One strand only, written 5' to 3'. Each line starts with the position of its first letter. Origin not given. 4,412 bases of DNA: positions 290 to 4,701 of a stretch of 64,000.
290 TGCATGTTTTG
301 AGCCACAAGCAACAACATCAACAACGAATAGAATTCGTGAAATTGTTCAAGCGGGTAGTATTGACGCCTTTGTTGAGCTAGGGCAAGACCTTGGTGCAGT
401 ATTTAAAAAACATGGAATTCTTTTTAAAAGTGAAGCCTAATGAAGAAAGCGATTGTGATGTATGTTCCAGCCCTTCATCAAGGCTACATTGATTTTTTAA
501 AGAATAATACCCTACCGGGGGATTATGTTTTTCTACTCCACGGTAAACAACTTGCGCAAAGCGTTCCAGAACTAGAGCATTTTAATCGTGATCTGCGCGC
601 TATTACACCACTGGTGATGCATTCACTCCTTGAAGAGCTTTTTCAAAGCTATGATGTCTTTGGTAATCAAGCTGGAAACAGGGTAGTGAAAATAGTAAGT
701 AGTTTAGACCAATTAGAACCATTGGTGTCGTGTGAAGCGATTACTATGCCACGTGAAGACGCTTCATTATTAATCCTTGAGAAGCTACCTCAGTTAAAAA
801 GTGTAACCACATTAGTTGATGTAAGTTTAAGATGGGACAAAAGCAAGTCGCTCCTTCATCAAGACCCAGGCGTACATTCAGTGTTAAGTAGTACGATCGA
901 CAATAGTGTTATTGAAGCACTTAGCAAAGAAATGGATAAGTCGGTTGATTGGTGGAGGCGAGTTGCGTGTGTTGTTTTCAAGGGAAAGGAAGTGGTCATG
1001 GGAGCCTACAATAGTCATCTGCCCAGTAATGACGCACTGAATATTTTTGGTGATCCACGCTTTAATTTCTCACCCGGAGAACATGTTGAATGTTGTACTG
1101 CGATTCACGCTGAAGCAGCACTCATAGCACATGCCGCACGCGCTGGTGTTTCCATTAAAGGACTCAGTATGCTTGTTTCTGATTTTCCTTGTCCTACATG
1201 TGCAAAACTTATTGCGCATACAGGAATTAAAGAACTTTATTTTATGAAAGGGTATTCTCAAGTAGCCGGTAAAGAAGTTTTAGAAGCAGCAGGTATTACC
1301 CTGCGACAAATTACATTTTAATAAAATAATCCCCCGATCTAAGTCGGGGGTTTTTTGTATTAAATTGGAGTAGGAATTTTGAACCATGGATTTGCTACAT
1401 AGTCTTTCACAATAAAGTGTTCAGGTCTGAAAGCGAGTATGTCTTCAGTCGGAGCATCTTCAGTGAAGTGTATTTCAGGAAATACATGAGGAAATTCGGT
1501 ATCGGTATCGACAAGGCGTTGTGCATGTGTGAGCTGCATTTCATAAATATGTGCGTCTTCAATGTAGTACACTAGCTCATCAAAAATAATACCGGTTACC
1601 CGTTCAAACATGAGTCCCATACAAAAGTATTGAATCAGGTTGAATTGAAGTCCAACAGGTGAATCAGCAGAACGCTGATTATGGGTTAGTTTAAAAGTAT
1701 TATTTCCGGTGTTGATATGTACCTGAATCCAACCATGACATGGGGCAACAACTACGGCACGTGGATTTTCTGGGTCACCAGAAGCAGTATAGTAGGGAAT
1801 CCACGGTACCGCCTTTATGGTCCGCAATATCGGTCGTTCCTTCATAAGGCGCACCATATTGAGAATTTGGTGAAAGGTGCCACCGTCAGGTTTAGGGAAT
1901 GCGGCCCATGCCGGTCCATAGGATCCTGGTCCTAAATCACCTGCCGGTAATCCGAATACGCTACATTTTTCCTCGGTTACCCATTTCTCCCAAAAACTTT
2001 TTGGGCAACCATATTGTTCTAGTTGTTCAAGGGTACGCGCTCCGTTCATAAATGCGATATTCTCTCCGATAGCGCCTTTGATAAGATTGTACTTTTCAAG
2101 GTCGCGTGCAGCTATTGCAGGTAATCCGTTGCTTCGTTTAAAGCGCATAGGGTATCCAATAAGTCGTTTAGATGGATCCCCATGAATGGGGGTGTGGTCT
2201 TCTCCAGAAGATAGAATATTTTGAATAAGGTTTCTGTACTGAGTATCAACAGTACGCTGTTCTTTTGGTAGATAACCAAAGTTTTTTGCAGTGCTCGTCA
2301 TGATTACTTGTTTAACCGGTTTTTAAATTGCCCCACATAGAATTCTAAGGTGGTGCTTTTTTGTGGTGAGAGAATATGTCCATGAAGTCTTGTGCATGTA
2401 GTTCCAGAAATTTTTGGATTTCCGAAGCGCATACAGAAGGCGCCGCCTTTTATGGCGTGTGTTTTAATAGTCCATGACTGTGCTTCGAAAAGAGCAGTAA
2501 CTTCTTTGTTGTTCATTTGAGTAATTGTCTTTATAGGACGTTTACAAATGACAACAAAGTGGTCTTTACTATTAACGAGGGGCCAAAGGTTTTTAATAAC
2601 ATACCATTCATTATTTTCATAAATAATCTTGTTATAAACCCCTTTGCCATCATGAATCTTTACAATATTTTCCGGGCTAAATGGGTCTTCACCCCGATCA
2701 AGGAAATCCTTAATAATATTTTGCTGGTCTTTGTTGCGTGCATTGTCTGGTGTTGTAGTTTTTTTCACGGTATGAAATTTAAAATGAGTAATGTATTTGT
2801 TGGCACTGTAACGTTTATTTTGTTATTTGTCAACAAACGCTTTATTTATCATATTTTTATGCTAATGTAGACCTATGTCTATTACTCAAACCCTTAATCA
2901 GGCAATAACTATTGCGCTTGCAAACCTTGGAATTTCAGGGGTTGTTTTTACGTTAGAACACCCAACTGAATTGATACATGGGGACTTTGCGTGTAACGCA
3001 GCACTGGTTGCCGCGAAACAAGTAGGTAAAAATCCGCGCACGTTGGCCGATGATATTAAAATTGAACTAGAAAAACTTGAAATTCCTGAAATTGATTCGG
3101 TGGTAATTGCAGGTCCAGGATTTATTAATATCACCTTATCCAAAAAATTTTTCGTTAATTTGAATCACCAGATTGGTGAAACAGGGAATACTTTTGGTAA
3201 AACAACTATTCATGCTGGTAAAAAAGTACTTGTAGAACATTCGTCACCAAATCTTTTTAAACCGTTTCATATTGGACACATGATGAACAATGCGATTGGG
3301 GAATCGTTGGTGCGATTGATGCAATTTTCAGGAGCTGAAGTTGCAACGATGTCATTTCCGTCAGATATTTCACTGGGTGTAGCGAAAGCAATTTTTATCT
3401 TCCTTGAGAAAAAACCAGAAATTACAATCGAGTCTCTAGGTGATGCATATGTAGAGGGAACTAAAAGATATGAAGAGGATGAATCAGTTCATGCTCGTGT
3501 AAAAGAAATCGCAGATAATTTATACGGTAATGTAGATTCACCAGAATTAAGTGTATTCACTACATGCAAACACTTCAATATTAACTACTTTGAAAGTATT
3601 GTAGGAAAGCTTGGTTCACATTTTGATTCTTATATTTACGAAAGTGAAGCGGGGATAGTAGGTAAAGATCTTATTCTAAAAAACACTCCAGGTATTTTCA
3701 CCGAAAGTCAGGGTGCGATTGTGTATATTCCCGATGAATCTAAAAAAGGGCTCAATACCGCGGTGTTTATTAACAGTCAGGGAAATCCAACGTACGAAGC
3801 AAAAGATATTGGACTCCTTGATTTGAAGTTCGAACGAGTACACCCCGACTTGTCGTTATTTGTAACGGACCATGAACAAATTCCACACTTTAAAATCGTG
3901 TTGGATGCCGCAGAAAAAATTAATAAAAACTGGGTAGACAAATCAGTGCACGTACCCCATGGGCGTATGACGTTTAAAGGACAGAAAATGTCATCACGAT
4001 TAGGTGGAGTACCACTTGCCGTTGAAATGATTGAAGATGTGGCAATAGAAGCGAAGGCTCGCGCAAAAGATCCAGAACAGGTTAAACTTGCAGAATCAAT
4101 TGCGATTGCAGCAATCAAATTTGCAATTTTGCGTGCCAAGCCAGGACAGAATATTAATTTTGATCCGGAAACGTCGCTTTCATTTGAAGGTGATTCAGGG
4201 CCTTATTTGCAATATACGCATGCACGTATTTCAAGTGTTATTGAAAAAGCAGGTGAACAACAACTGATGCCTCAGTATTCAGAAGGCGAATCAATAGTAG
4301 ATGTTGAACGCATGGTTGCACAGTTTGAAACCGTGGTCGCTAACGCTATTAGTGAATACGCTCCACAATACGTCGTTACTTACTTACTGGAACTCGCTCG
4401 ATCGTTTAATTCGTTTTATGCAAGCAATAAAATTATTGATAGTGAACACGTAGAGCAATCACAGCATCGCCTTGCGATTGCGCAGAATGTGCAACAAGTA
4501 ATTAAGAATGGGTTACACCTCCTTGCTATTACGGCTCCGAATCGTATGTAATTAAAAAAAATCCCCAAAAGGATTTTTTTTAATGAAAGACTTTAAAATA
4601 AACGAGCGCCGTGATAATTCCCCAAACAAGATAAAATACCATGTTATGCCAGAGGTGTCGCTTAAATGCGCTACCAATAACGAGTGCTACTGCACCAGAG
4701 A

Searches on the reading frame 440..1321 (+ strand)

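Call 19: search_protein_families(library=pfam, proteins=[window:440-1321:+], max_evalue=0.001)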
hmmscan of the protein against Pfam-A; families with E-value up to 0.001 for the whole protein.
window:440-1321:+ (293 aa): 2 families
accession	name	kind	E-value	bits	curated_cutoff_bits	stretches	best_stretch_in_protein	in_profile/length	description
PF00383.29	dCMP_cyt_deam_1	-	8.6e-14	51.7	25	1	156-269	6-101/102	Cytidine and deoxycytidylate deaminase zinc-binding region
PF14437.12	MafB19-deam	-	1.9e-08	34.8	27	1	173-275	23-106/142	MafB19-like deaminase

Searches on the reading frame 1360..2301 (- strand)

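Call 19: search_protein_families(library=pfam, proteins=[window:1360-2301:-], max_evalue=0.001)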
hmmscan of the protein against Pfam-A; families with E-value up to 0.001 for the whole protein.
window:1360-2301:- (313 aa): 1 family
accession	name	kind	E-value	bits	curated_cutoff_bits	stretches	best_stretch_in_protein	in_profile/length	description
PF00303.24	Thymidylat_synt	-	8e-41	140.4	24.3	1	21-310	2-263/266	Thymidylate synthase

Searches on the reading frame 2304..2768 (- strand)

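Call 19: search_protein_families(library=pfam, proteins=[window:2304-2768:-], max_evalue=0.001)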
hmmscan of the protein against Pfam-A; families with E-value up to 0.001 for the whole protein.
window:2304-2768:- (154 aa): 2 families
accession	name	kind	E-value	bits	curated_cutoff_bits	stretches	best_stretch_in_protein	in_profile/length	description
PF11969.13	DcpS_C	-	1.9e-06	28.7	24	1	45-139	13-106/114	Scavenger mRNA decapping enzyme C-term binding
PF01230.28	HIT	-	5e-05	24.3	21.5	1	45-136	5-96/98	HIT domain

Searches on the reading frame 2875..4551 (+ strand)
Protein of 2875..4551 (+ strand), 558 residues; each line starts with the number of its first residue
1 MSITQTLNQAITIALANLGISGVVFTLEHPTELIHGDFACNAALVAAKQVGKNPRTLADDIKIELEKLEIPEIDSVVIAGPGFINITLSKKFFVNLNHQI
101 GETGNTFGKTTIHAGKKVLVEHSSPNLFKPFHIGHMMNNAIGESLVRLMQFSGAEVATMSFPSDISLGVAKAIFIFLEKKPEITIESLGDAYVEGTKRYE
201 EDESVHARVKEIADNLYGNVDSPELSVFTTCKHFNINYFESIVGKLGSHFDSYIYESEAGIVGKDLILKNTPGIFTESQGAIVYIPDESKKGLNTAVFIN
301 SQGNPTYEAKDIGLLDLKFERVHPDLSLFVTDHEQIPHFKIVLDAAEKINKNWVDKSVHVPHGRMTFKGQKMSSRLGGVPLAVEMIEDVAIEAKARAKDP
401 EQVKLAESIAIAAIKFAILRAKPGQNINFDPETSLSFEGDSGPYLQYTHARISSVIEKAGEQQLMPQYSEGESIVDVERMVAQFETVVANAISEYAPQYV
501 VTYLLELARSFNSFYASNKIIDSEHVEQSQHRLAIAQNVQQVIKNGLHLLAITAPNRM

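Call 19: search_protein_families(library=pfam, proteins=[window:2875-4551:+], max_evalue=0.001)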
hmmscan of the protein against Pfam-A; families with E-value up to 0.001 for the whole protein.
window:2875-4551:+ (558 aa): 3 families
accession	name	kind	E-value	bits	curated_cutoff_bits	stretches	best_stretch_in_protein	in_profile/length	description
PF05746.21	DALR_1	-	4.2e-28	98.2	22.3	1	445-558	1-117/117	DALR anticodon binding domain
PF00750.26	tRNA-synt_1d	-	8e-26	91.3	23.3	1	112-429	16-347/349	tRNA synthetases class I (R), catalytic domain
PF03485.21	Arg_tRNA_synt_N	-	3e-19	69.9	21.5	1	6-88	2-85/85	Arginyl tRNA synthetase N terminal domain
